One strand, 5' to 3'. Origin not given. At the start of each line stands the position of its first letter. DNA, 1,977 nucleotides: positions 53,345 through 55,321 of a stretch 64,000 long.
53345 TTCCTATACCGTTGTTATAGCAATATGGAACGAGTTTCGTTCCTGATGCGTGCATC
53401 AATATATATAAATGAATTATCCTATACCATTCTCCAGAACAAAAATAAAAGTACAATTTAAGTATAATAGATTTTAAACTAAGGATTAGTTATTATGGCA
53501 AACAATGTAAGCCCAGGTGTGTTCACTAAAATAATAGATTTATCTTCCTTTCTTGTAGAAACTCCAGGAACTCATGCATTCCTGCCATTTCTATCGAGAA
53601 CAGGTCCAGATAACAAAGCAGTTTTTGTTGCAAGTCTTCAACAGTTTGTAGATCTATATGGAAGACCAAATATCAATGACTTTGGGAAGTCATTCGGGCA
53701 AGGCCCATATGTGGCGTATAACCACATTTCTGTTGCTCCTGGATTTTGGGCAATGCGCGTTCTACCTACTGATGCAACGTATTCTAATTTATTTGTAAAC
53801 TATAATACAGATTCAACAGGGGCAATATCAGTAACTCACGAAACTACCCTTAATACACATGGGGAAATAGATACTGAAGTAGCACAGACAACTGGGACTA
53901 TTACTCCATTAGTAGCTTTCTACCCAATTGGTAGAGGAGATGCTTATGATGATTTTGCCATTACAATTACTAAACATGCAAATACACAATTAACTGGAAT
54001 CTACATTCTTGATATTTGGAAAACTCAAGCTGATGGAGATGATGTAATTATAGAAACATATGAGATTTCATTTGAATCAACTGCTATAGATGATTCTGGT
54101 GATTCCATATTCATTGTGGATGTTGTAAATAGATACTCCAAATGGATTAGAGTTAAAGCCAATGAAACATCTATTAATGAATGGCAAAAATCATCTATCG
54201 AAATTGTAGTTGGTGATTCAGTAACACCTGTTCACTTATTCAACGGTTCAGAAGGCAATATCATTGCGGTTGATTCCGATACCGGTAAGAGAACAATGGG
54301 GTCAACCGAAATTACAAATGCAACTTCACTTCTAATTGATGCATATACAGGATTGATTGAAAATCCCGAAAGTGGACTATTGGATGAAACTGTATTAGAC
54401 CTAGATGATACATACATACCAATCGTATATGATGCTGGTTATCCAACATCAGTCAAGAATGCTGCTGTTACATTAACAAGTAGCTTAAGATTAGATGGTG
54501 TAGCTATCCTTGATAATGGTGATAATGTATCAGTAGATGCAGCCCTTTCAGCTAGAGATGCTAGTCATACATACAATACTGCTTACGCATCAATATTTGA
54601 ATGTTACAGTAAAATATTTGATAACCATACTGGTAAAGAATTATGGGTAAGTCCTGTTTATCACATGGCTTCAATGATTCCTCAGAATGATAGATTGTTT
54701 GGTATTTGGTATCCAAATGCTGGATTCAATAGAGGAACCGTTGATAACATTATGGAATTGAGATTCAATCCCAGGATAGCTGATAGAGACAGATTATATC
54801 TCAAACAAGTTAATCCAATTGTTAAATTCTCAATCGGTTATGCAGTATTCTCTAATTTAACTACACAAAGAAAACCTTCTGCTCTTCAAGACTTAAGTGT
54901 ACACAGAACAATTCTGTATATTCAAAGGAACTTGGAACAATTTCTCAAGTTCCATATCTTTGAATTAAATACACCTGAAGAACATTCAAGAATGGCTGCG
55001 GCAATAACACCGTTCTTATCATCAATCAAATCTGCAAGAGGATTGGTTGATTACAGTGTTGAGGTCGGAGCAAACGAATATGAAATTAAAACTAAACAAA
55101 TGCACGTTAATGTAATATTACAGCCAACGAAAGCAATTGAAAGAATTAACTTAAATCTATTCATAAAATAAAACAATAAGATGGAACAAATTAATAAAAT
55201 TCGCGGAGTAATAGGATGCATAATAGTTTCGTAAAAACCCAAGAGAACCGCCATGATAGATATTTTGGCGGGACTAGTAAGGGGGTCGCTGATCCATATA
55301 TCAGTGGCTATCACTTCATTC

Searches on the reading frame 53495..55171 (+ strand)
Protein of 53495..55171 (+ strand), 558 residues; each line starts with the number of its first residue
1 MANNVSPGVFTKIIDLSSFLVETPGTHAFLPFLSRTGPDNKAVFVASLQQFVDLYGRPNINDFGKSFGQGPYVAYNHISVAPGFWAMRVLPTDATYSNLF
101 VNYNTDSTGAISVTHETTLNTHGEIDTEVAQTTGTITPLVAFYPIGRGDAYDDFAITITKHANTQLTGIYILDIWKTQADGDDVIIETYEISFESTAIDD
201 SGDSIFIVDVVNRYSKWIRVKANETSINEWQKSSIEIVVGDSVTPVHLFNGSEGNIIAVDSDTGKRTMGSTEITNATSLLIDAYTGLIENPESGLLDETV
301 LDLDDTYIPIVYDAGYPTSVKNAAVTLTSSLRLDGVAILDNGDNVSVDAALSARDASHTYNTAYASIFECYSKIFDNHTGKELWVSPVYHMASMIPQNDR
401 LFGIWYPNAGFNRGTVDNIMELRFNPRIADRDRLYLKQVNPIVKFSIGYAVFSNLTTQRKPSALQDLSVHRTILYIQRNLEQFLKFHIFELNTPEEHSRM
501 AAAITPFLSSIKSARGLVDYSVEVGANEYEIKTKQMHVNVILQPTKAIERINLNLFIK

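Call 58: search_protein_families(library=pfam, proteins=[window:53495-55171:+], max_evalue=0.001)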
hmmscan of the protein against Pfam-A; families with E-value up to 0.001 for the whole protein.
window:53495-55171:+ (558 aa): 1 family
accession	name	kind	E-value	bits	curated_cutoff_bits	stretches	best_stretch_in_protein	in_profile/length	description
PF17482.7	Phage_sheath_1C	-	4.5e-06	27.1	26.9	1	460-557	2-103/104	Phage tail sheath C-terminal domain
